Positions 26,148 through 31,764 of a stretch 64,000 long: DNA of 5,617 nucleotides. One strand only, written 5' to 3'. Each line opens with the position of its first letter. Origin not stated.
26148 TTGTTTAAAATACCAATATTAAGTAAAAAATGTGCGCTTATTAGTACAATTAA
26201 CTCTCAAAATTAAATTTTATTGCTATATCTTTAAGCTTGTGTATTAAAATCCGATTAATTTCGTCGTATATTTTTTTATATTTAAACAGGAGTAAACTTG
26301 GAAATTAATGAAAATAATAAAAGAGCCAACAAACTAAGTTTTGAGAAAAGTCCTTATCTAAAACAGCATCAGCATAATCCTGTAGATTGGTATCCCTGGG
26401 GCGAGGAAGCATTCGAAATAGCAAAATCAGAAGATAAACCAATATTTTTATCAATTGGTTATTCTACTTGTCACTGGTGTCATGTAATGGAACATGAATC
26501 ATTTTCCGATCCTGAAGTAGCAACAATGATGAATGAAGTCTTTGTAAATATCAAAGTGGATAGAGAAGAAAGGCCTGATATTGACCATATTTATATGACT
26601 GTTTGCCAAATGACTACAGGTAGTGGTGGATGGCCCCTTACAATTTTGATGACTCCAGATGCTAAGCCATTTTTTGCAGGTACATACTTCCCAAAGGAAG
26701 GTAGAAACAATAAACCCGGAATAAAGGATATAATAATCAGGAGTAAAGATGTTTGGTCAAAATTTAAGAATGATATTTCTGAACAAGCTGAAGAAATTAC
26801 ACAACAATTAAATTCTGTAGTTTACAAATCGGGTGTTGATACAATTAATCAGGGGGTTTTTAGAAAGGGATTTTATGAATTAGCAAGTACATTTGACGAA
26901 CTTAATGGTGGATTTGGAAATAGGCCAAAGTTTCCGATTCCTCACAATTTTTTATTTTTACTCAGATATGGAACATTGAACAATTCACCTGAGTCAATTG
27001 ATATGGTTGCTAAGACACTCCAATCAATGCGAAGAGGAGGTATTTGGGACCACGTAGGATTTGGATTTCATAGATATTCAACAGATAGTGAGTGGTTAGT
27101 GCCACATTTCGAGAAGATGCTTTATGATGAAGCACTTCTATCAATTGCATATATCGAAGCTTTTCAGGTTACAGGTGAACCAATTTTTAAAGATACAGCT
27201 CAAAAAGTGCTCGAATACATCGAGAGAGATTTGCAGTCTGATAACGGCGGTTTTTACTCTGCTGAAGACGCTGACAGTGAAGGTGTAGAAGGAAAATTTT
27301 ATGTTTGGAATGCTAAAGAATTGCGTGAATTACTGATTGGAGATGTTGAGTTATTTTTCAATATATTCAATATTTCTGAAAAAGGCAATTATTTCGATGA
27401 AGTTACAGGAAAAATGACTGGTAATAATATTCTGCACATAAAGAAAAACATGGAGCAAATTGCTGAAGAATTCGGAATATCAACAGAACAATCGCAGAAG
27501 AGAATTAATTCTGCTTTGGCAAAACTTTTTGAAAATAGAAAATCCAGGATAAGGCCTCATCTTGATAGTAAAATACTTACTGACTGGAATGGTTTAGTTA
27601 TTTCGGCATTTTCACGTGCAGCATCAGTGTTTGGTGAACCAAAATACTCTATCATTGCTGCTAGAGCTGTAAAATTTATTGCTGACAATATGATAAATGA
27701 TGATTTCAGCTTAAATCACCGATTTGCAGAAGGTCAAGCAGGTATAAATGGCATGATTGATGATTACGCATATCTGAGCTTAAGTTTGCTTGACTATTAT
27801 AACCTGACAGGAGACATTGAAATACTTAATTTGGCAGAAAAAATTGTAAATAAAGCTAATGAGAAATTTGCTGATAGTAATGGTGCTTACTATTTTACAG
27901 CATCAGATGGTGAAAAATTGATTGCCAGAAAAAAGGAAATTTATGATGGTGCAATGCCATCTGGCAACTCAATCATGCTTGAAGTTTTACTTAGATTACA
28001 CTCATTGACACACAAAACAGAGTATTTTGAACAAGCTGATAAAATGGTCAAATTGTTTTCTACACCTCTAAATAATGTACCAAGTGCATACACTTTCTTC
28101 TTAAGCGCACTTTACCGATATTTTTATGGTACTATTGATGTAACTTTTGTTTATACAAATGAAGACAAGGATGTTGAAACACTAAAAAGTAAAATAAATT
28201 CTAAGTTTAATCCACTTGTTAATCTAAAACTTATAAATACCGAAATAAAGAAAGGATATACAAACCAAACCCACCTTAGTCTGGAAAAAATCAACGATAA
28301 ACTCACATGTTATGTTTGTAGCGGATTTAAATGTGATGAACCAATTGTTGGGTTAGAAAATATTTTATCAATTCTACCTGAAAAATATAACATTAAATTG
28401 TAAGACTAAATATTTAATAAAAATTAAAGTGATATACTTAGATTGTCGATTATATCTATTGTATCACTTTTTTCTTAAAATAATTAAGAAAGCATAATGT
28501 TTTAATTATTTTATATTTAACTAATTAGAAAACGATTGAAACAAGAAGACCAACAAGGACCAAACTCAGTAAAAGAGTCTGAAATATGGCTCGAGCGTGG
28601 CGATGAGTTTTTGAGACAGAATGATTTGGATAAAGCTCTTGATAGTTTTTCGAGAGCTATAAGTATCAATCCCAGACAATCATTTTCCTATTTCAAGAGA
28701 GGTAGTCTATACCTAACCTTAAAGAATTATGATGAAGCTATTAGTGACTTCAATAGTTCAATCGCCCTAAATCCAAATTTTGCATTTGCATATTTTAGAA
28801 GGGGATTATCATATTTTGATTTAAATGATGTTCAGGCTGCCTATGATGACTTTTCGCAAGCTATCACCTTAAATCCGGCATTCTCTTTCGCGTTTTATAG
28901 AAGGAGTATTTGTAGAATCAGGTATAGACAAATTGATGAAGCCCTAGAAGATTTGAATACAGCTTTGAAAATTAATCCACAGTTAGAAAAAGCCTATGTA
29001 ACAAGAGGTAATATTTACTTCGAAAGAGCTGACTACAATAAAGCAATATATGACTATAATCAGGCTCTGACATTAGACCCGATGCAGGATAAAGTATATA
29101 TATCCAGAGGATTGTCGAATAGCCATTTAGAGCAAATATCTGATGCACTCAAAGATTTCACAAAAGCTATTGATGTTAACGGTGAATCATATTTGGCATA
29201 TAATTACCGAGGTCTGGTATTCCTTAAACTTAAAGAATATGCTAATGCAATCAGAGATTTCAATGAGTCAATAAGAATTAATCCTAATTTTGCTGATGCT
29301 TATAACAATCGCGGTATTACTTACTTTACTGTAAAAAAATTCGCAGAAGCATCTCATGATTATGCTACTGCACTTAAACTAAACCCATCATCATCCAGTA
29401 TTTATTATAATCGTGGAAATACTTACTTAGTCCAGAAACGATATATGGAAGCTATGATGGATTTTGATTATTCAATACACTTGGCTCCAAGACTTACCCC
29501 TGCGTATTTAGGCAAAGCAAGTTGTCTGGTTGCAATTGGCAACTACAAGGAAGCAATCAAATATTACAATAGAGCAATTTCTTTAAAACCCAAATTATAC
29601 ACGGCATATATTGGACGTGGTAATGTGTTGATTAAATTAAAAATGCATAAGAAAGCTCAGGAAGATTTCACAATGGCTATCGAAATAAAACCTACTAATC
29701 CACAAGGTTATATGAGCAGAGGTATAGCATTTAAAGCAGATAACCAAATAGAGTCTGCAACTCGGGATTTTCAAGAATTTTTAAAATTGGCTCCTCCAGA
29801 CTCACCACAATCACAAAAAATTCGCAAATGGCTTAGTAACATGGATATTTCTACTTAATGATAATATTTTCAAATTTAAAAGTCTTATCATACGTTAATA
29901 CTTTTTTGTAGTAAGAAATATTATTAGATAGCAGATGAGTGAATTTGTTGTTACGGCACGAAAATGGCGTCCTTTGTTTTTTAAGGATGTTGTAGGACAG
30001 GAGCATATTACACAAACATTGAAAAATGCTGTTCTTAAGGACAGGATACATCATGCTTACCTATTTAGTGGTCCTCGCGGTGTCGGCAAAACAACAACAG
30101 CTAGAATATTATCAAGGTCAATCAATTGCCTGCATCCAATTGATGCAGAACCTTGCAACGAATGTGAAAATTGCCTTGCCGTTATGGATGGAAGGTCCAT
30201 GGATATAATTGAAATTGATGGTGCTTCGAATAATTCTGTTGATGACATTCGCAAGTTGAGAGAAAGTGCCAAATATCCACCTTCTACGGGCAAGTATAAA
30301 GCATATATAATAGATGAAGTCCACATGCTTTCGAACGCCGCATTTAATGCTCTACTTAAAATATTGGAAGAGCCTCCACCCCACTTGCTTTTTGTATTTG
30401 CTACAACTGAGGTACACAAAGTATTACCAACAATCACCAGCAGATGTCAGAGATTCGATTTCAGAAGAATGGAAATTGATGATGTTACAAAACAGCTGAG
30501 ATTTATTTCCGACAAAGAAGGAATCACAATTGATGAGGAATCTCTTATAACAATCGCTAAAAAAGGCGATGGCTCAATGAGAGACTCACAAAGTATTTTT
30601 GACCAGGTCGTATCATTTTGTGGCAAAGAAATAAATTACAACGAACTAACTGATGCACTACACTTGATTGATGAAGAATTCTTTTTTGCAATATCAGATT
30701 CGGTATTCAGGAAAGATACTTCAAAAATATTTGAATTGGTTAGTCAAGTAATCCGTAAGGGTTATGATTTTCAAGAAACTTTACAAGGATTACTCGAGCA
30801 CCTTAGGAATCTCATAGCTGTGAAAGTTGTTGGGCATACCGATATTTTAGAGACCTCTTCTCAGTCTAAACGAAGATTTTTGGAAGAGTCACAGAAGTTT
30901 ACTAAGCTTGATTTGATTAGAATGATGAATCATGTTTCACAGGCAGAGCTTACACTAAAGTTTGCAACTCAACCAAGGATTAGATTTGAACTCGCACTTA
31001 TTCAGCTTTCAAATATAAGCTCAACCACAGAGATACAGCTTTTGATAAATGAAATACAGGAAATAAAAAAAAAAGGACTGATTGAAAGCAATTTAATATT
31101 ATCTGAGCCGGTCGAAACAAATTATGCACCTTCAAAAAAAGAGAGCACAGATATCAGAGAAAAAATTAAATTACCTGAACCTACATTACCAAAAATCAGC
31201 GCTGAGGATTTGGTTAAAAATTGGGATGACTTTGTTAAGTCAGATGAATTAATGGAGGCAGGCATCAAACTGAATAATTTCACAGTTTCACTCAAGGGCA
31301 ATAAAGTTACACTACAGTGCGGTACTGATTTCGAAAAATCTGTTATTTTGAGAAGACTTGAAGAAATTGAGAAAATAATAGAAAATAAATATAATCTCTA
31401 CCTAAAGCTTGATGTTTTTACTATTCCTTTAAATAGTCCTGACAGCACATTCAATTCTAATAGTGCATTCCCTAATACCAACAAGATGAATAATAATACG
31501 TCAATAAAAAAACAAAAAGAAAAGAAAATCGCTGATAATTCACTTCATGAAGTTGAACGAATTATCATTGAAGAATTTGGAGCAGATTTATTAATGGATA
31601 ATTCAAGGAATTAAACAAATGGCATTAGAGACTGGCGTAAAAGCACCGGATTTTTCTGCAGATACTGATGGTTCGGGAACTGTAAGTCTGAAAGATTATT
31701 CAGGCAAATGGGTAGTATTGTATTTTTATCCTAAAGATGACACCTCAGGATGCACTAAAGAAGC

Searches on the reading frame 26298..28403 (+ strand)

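Call 37: search_protein_families(library=pfam, proteins=[window:26298-28403:+], max_evalue=0.00001)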
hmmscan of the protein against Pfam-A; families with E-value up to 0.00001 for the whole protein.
window:26298-28403:+ (701 aa): 3 families
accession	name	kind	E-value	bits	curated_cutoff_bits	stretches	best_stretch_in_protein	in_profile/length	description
PF03190.21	Thioredox_DsbH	-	1.6e-77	259.5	27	1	11-171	2-162/163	Protein of unknown function, DUF255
PF13899.12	Thioredoxin_7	-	3.1e-09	37.3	27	1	30-94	1-65/83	Thioredoxin-like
PF06662.19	C5-epim_C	-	2.1e-07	31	23.3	0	552-595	28-69/188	D-glucuronyl C5-epimerase C-terminus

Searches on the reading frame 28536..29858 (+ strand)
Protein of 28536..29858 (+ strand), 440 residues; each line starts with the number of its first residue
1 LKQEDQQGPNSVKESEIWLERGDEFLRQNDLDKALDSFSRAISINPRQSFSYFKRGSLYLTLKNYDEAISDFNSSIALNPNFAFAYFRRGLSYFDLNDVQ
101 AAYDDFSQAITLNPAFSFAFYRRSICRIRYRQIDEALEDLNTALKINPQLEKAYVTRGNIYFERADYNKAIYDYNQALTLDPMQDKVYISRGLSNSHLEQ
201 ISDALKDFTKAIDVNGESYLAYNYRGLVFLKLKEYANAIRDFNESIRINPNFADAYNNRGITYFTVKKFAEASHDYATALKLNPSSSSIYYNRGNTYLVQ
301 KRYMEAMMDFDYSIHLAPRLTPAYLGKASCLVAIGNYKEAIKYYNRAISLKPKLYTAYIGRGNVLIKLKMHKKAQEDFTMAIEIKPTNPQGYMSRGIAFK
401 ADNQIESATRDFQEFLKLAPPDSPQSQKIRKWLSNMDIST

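Call 65: search_protein_families(library=pfam, proteins=[window:28536-29858:+], max_evalue=0.00001)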
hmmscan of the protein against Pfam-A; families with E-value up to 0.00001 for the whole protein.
window:28536-29858:+ (440 aa): 22 families
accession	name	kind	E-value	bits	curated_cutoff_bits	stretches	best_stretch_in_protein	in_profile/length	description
PF00515.34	TPR_1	-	9.4e-94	304.2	27.8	8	220-252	2-34/34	Tetratricopeptide repeat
PF07719.23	TPR_2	-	6e-77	247.9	27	2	152-182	2-32/34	Tetratricopeptide repeat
PF13414.12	TPR_11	-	4e-58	193.3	26.8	4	158-193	1-36/42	TPR repeat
PF13181.12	TPR_8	-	2.3e-55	180.5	25.7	1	322-353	2-33/34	Tetratricopeptide repeat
PF13431.12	TPR_17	-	1.9e-44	146.7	24.4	1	276-306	2-32/34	Tetratricopeptide repeat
PF13371.12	TPR_9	-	1.6e-39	134.2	35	0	26-80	6-60/73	Tetratricopeptide repeat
PF13432.12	TPR_16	-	3.7e-38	130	32.7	0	199-250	11-62/65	Tetratricopeptide repeat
PF13428.12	TPR_14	-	9.1e-27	91.3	23.5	0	323-362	3-42/44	Tetratricopeptide repeat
PF13424.12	TPR_12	-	5.5e-26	91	30.1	0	323-385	5-75/77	Tetratricopeptide repeat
PF25575.1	TPR_BSK1_C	-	4.3e-20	72.2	42.2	0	19-86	46-114/118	Serine/threonine-protein kinase BSK1-like, TPR repeats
PF13174.12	TPR_6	-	2.1e-19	69.2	26.3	0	85-114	2-31/33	Tetratricopeptide repeat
PF14559.12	TPR_19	-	1.4e-18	67.4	25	0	335-390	5-60/68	Tetratricopeptide repeat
PF23914.1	TPR_CcmH_CycH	-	2.3e-13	50.7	42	0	331-425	60-157/158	Cytochrome c-type biogenesis protein H TPR domain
PF25063.1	ARM_TT21_C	-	6e-13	49.6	35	0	127-181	105-159/209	Tetratricopeptide repeat protein 21 C-terminal ARM domain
PF12895.13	ANAPC3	-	7.9e-13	48.9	27.2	0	283-346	20-81/82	Anaphase-promoting complex, cyclosome, subunit 3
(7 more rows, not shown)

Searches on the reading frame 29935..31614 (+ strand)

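Call 37: search_protein_families(library=pfam, proteins=[window:29935-31614:+], max_evalue=0.00001)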
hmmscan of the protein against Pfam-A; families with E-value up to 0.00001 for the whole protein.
window:29935-31614:+ (559 aa): 5 families
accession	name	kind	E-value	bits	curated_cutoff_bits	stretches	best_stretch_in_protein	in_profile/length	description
PF13177.12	DNA_pol3_delta2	-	8.1e-47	159.6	27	1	21-179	1-160/161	DNA polymerase III, delta subunit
PF12169.13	DNA_pol3_gamma3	-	2.6e-13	50.4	24.4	1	238-365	6-134/143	DNA polymerase III subunits gamma and tau domain III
PF22608.2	DNAX_ATPase_lid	-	2.1e-11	43.9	27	1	184-230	2-48/49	DNA polymerase III clamp loader subunit, ATPase lid domain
PF00004.35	AAA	-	3.2e-10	41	21.2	1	43-175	2-124/131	ATPase family associated with various cellular activities (AAA)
PF05496.18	RuvB_N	-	8.3e-06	26.1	27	0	12-81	2-75/159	Holliday junction DNA helicase RuvB P-loop domain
